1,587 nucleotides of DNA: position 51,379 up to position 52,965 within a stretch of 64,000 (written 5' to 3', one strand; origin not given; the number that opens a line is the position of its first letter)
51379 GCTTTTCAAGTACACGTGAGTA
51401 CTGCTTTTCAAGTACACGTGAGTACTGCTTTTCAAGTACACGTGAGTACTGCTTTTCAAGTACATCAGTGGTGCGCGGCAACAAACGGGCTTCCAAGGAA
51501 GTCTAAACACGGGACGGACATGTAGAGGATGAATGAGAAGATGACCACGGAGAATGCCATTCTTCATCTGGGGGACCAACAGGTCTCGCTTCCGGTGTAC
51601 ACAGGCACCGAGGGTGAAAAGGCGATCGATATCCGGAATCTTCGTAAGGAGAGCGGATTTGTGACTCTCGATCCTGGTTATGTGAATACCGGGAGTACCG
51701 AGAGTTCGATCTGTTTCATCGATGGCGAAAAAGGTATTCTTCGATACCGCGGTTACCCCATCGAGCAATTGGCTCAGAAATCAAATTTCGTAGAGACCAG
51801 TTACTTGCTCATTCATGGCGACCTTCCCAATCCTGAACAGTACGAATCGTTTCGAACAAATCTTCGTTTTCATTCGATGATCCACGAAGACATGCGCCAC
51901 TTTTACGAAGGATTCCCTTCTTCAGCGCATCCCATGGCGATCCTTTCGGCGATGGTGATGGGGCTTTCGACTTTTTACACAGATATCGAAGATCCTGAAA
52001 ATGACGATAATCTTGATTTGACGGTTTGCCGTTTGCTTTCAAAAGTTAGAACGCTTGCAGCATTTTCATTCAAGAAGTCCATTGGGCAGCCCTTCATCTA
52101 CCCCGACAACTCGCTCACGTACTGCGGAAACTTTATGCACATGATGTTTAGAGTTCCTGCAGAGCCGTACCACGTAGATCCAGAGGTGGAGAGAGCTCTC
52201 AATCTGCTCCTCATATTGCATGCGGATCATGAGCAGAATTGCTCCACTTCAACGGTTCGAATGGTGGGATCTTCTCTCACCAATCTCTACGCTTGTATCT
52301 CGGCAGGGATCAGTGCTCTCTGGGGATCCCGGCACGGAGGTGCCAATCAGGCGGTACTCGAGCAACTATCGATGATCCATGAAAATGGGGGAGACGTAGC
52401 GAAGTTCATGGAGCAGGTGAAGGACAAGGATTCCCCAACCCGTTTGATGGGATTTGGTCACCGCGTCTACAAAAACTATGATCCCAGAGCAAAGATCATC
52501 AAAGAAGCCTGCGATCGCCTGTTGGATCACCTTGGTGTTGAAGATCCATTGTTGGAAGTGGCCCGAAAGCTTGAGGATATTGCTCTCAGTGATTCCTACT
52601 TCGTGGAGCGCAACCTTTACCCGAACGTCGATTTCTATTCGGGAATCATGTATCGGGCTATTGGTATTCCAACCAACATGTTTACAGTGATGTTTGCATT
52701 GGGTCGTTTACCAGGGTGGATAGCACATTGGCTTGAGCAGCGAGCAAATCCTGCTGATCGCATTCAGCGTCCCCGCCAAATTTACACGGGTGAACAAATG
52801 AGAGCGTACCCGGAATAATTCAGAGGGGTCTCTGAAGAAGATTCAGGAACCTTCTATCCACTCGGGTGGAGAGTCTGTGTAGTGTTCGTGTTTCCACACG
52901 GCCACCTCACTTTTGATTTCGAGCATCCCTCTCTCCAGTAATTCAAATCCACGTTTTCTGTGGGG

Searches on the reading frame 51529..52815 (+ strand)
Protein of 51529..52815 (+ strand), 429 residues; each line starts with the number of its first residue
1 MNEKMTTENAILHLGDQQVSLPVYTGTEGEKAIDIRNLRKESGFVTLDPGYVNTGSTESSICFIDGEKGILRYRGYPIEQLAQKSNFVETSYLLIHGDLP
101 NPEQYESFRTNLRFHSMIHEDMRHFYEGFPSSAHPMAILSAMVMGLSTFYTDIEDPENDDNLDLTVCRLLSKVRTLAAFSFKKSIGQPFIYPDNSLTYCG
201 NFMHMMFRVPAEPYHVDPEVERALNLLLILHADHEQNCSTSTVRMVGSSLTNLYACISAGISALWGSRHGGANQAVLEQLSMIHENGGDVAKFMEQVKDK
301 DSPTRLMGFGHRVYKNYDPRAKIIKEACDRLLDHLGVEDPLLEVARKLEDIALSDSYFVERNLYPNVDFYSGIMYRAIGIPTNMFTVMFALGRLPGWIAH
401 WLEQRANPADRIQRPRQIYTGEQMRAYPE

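Call 8: find_encoding_contigs(protein=window:51529-52815:+, flank=3000, max_places=10)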
Protein window:51529-52815:+ (429 aa): 24 contigs read that carry it; 10 places shown.
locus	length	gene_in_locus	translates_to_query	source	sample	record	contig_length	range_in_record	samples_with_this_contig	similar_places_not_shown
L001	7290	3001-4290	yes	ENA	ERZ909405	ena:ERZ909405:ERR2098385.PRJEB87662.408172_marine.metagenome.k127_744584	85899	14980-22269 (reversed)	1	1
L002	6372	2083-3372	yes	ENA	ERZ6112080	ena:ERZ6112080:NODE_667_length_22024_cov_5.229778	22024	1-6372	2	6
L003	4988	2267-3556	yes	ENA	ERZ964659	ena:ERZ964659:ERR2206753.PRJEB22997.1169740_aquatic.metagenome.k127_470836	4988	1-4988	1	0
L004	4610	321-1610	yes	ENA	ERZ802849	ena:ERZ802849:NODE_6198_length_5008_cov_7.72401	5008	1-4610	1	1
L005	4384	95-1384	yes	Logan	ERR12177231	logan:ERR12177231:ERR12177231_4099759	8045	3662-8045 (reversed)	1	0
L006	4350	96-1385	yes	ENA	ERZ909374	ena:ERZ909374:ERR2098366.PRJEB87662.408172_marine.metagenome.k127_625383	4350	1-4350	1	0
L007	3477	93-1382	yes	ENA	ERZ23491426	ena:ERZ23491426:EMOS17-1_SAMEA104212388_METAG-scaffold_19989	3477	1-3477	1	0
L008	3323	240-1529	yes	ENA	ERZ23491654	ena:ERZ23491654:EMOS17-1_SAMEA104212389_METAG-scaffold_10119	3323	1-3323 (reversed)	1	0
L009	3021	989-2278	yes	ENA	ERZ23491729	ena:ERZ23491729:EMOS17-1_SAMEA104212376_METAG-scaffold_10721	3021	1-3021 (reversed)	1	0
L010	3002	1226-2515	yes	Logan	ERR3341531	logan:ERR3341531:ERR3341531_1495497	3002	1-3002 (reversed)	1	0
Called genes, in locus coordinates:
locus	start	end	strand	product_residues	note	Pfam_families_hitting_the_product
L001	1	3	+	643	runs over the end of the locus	-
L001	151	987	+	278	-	PF00106:adh_short, PF13561:adh_short_C2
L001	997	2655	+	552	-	PF00795:CN_hydrolase, PF02540:NAD_synthase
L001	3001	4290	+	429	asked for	PF00285:Citrate_synt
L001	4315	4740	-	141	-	PF02391:MoaE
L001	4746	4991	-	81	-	PF02597:ThiS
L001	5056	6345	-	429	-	-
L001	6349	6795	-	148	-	-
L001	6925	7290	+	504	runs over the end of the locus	PF00939:Na_sulph_symp, PF03600:CitMHS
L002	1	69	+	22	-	?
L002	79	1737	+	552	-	PF00795:CN_hydrolase, PF02540:NAD_synthase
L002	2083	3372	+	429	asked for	PF00285:Citrate_synt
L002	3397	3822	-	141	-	PF02391:MoaE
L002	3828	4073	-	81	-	PF02597:ThiS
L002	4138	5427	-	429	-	-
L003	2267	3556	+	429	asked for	PF00285:Citrate_synt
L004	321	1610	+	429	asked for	PF00285:Citrate_synt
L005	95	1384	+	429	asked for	PF00285:Citrate_synt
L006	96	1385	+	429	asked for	PF00285:Citrate_synt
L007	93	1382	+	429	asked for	PF00285:Citrate_synt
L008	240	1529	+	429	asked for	PF00285:Citrate_synt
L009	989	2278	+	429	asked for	PF00285:Citrate_synt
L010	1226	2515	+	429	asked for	PF00285:Citrate_synt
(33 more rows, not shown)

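Call 9: find_related_loci(query=window:51529-52815:+, collection=genome_contigs, flank=4000)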
Query window:51529-52815:+ (429 aa) in genome_contigs; peptide patterns used: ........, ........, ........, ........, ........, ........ (x = any residue, [..] = any of these).
600 stretches matched a pattern (row limit reached: there are more); 599 encode a relative of the query (tblastn E <= 1e-3); the best 80 are kept; 80 distinct loci.
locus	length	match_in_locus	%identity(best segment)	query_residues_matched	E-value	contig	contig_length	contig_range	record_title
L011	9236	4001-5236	67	16-427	0e+0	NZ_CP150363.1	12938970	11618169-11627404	Sorangium sp. So ce1335 chromosome, complete genome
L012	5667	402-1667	64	7-427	0e+0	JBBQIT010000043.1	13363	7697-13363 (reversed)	MAG: Bdellovibrionota bacterium isolate Co_metawrap_796 Cmw_796_k141_17635215_length_13363_cov_8.0000, whole genome shot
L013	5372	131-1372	64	8-421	0e+0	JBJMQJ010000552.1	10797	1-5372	MAG: Myxococcales bacterium isolate H1_18_all_fractions_conc_118_70_14 k255_7759891, whole genome shotgun sequence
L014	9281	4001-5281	62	1-427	0e+0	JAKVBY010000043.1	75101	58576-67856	MAG: Pirellulaceae bacterium isolate ALOHA_ZT_40 ZT-Pirellulaceae-1_43, whole genome shotgun sequence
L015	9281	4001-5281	60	1-427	0e+0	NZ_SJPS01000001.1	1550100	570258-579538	Bythopirellula polymerisocia strain Pla144 Pla144_contig00001, whole genome shotgun sequence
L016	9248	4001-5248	65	5-427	0e+0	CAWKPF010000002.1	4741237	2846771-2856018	MAG: uncultured Acidobacteriota bacterium isolate MFD09779.bin.1.69 genome assembly, contig: contig_21255, whole genome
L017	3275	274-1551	63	2-427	0e+0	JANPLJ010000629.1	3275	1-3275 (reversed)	MAG: Pirellulaceae bacterium isolate VAR_61_concoct_3_sub VAR_61_k141_1607642, whole genome shotgun sequence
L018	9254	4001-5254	63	5-427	0e+0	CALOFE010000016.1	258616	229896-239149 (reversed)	MAG: uncultured Planctomycetaceae bacterium isolate LOGT_bin.0146 genome assembly, contig: contig_26931, whole genome sh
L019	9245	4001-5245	63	14-427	0e+0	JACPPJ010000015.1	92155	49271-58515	MAG: Acidobacteria bacterium isolate NC_groundwater_624_Ag_B-0.1um_57_70 B_1_S1_Biohub_coassembly_k141_1301185, whole ge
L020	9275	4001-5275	64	3-427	0e+0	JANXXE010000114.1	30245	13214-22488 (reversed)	MAG: Myxococcales bacterium isolate GL140_2_metabat_379_sub GL140_2_k141_3130912, whole genome shotgun sequence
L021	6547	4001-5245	63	9-427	0e+0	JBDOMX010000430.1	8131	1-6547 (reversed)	MAG: Planctomycetaceae bacterium isolate FK190211_WC_24_26_27_29_metabat1_scaf2bin.058_VB NODE_7606_length_8131_cov_1.28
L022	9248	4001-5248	63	9-427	0e+0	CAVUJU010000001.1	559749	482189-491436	MAG: uncultured Acidobacteriota bacterium isolate MFD01721.bin.1.239 genome assembly, contig: contig_13094, whole genome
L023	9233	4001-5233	63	17-427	0e+0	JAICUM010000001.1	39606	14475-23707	MAG: Pirellulales bacterium isolate GZL_ISSM_2_bin.79 k141_4926321_length_39606_cov_13.0537, whole genome shotgun sequen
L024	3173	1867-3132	62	1-427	0e+0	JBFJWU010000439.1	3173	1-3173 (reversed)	MAG: bacterium isolate Mix_sand19.2022.05.G.30 k141_4249542_length_3173_cov_9.0000, whole genome shotgun sequence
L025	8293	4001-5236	64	9-427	0e+0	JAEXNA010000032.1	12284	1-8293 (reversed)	MAG: Vulcanimicrobiota bacterium isolate bacterium k127_128399, whole genome shotgun sequence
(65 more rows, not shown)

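Call 13: find_homologous_proteins(query=window:51529-52815:+, max_evalue=1e-100)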
Query window:51529-52815:+ (429 aa): 8000 proteins with E <= 1e-100 among 8000 candidates; the best 120 are listed.
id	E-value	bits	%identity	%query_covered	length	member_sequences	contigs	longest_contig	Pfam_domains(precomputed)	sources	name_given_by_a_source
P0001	1.1e-292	988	99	100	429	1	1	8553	PF00285.27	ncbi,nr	ncbi:MAG: citrate synthase [Proteobacteria bacterium]|nr:citrate synthase [Pseudomonadota bacterium]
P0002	1.0e-273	926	92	100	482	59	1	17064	PF00285.27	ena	-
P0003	3.0e-252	855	89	99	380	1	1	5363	PF00285.27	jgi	-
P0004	1.6e-250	849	84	100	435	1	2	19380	PF00285.27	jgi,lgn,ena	-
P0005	4.0e-250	848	84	99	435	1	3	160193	PF00285.27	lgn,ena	-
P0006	7.9e-250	847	84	100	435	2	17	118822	PF00285.27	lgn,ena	-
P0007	1.4e-249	846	84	99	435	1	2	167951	PF00285.27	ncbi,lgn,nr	ncbi:MAG: citrate synthase [Planctomycetota bacterium]|nr:citrate synthase [Planctomycetota bacteriu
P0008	1.5e-249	846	85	98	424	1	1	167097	PF00285.27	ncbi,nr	ncbi:MAG: citrate synthase [Planctomycetota bacterium]|nr:citrate synthase [Planctomycetota bacteriu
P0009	2.0e-249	846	83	99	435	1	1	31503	PF00285.27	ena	-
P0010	2.0e-249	846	84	100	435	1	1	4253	PF00285.27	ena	-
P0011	2.7e-249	845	84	100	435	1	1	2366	PF00285.27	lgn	-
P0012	3.8e-249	845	83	99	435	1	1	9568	PF00285.27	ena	-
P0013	1.4e-245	833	81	100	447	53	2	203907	PF00285.27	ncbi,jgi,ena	-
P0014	3.7e-244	828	82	99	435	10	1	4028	PF00285.27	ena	-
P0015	7.8e-237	804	84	93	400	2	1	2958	PF00285.27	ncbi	ncbi:MAG: citrate synthase, partial [Planctomycetota bacterium]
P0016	1.3e-225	767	76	99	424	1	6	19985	PF00285.27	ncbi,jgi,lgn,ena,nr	ncbi:MAG TPA: citrate synthase [Planctomycetes bacterium]|nr:citrate synthase [Planctomycetota bacte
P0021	4.0e-216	736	74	98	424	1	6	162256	PF00285.27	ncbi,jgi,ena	-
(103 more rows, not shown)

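Call 14: find_encoding_contigs(protein=P0002, flank=3000, max_places=6)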
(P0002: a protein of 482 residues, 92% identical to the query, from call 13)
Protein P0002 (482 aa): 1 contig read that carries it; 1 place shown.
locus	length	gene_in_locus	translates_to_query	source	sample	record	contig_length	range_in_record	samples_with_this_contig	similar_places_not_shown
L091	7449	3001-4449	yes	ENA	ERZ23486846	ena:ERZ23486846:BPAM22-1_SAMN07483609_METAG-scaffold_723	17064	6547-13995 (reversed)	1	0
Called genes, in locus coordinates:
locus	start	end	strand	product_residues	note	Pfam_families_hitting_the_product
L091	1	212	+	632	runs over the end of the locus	-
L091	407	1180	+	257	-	PF00106:adh_short, PF13561:adh_short_C2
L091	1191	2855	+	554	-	PF00795:CN_hydrolase, PF02540:NAD_synthase, PF03054:tRNA_Me_trans (weak)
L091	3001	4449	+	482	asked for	PF00285:Citrate_synt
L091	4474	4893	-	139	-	PF02391:MoaE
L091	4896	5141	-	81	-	PF02597:ThiS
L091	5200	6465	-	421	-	-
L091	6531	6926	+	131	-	-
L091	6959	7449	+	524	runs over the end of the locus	PF00939:Na_sulph_symp, PF03600:CitMHS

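Call 15: find_encoding_contigs(protein=P0006, flank=3000, max_places=8)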
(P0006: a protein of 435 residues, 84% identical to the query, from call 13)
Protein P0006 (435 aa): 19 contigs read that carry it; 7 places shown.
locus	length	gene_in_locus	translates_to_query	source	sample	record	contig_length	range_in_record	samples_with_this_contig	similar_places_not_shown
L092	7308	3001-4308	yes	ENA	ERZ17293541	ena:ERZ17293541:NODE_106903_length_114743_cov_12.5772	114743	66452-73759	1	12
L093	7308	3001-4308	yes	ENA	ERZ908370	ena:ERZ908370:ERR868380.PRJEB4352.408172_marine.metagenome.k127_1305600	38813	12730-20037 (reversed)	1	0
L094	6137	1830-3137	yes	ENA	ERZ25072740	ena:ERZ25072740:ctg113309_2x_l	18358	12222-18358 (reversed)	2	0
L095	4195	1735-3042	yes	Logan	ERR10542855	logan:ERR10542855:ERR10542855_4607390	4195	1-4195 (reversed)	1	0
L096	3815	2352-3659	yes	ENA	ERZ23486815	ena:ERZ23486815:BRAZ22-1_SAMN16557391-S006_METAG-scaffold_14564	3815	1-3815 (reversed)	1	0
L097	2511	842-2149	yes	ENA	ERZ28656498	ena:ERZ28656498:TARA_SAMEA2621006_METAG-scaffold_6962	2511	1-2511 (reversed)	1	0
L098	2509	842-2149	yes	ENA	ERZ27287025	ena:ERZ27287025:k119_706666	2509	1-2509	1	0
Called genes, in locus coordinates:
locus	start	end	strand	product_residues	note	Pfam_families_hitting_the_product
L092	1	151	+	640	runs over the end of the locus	-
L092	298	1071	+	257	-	PF00106:adh_short, PF13561:adh_short_C2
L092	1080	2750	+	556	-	PF00795:CN_hydrolase, PF02540:NAD_synthase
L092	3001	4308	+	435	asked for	PF00285:Citrate_synt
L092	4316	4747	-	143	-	PF02391:MoaE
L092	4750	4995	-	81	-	PF02597:ThiS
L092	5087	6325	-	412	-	-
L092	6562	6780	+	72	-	-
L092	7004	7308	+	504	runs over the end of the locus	PF00939:Na_sulph_symp, PF03600:CitMHS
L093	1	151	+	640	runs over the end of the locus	-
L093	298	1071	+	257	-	PF00106:adh_short, PF13561:adh_short_C2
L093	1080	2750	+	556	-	PF00795:CN_hydrolase, PF02540:NAD_synthase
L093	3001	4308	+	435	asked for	PF00285:Citrate_synt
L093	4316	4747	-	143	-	PF02391:MoaE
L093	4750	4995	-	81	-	PF02597:ThiS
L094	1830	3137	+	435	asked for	PF00285:Citrate_synt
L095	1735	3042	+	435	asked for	PF00285:Citrate_synt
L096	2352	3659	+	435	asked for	PF00285:Citrate_synt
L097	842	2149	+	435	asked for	PF00285:Citrate_synt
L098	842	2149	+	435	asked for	PF00285:Citrate_synt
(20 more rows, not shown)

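Call 16: find_encoding_contigs(protein=P0013, flank=3000, max_places=4)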
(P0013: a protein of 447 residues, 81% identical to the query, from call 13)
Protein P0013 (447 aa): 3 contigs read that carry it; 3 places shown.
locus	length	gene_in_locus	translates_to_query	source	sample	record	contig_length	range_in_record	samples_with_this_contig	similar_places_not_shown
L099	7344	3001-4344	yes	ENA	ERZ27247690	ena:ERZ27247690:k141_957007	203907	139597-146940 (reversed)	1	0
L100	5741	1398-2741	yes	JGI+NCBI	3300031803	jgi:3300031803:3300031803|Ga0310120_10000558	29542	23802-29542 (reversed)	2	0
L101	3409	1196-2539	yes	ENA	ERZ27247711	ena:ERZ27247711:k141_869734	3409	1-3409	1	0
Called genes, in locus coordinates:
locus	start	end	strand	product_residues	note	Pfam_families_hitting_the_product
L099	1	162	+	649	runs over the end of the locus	-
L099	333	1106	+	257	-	PF00106:adh_short, PF13561:adh_short_C2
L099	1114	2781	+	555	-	PF00795:CN_hydrolase, PF02540:NAD_synthase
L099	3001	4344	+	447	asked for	PF00285:Citrate_synt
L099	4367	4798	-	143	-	PF02391:MoaE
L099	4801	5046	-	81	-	PF02597:ThiS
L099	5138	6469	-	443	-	PF13513:HEAT_EZ (faint), PF13646:HEAT_2 (weak)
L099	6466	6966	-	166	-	-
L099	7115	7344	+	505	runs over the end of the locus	PF00939:Na_sulph_symp, PF03600:CitMHS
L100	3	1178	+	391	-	?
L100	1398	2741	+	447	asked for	PF00285:Citrate_synt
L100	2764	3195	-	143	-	PF02391:MoaE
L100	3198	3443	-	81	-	PF02597:ThiS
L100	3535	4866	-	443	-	PF13513:HEAT_EZ (faint), PF13646:HEAT_2 (weak)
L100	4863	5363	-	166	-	-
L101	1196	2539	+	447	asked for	PF00285:Citrate_synt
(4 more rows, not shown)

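Call 24: find_encoding_contigs(protein=P0016, flank=3000, max_places=2)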
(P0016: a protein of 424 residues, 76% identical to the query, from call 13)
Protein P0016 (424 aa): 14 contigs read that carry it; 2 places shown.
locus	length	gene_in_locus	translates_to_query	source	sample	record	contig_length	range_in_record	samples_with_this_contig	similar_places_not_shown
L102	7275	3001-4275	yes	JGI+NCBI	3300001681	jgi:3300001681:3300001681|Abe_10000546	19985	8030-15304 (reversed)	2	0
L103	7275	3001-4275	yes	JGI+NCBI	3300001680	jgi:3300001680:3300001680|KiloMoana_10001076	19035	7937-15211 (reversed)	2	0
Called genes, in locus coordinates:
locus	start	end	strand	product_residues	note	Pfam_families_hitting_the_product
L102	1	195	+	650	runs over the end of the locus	-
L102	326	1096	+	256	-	PF00106:adh_short, PF13561:adh_short_C2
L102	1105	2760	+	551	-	PF00795:CN_hydrolase, PF02540:NAD_synthase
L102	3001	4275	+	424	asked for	PF00285:Citrate_synt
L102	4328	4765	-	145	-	PF02391:MoaE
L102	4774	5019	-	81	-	PF02597:ThiS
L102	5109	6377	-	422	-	-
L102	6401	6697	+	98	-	-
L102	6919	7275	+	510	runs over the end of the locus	PF00939:Na_sulph_symp, PF03600:CitMHS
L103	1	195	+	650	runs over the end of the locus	-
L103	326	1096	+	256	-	PF00106:adh_short, PF13561:adh_short_C2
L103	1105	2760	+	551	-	PF00795:CN_hydrolase, PF02540:NAD_synthase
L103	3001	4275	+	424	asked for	PF00285:Citrate_synt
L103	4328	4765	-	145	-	PF02391:MoaE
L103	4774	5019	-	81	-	PF02597:ThiS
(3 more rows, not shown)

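Call 25: find_encoding_contigs(protein=P0021, flank=3000, max_places=2)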
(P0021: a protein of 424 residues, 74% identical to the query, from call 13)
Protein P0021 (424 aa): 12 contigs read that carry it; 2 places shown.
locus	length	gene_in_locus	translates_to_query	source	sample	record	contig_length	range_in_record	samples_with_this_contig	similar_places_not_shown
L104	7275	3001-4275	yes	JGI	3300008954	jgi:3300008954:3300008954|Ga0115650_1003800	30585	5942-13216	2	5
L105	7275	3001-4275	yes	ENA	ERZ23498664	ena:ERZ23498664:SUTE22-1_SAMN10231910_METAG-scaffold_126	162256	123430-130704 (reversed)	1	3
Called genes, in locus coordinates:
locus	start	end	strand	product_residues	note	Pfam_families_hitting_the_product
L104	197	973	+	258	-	PF00106:adh_short, PF13561:adh_short_C2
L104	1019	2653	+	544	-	PF00795:CN_hydrolase, PF02540:NAD_synthase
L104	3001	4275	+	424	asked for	PF00285:Citrate_synt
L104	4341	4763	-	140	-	PF02391:MoaE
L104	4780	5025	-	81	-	PF02597:ThiS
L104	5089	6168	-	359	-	-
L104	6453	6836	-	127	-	-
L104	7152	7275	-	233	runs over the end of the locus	PF00226:DnaJ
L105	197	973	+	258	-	PF00106:adh_short, PF13561:adh_short_C2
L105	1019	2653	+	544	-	PF00795:CN_hydrolase, PF02540:NAD_synthase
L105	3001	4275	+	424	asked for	PF00285:Citrate_synt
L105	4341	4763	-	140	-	PF02391:MoaE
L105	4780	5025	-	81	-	PF02597:ThiS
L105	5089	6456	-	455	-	-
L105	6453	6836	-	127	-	-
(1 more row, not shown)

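Call 26: find_encoding_contigs(protein=P0001, flank=3000, max_places=4)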
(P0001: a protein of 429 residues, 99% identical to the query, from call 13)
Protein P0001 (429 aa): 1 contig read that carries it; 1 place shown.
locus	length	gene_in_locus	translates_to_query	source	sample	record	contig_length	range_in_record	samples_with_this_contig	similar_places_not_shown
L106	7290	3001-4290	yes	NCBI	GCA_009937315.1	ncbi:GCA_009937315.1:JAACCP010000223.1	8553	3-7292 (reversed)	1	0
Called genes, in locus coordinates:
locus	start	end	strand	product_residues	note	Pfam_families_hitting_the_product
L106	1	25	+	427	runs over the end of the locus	?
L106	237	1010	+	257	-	PF00106:adh_short, PF13561:adh_short_C2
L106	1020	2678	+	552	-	PF00795:CN_hydrolase, PF02540:NAD_synthase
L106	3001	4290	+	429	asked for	PF00285:Citrate_synt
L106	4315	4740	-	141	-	PF02391:MoaE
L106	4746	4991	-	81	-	PF02597:ThiS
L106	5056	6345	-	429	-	-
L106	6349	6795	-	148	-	-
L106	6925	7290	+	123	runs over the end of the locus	PF00939:Na_sulph_symp, PF03600:CitMHS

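Call 32: list_cluster_members(proteins=[window:51529-52815:+, window:49477-51132:+])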
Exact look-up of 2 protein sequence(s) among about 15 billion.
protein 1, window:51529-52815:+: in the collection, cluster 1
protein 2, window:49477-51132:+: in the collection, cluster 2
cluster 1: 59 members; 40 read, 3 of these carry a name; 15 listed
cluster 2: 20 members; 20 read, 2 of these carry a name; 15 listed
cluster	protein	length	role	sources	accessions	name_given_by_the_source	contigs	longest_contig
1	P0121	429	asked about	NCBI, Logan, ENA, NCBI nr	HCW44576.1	MAG TPA: citrate (Si)-synthase [Planctomycetes bacterium] | citrate (Si)-synthase [Planctomycetota bacterium]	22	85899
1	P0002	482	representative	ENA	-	-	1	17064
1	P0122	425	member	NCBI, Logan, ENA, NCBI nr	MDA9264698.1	citrate synthase [Planctomycetota bacterium]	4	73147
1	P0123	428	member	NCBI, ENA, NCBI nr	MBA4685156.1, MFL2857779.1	MAG: citrate synthase [Planctomycetes bacterium] | citrate synthase [Planctomycetota bacterium]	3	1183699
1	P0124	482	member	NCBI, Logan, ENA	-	-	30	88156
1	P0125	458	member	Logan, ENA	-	-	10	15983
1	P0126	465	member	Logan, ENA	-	-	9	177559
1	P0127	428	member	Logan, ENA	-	-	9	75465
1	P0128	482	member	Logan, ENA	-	-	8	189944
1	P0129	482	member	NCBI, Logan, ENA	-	-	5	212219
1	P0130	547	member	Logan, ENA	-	-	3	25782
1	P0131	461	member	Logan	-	-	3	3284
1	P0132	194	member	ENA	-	-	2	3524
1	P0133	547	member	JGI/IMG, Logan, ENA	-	-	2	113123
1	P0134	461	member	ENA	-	-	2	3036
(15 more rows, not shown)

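Call 59: search_protein_families(library=pfam, proteins=[window:51529-52815:+])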
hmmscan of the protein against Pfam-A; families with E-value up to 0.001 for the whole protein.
window:51529-52815:+ (429 aa): 1 family
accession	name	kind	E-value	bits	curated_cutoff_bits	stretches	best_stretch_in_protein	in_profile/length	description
PF00285.26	Citrate_synt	-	1.2e-137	459.2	27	1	50-416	1-357/357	Citrate synthase, C-terminal domain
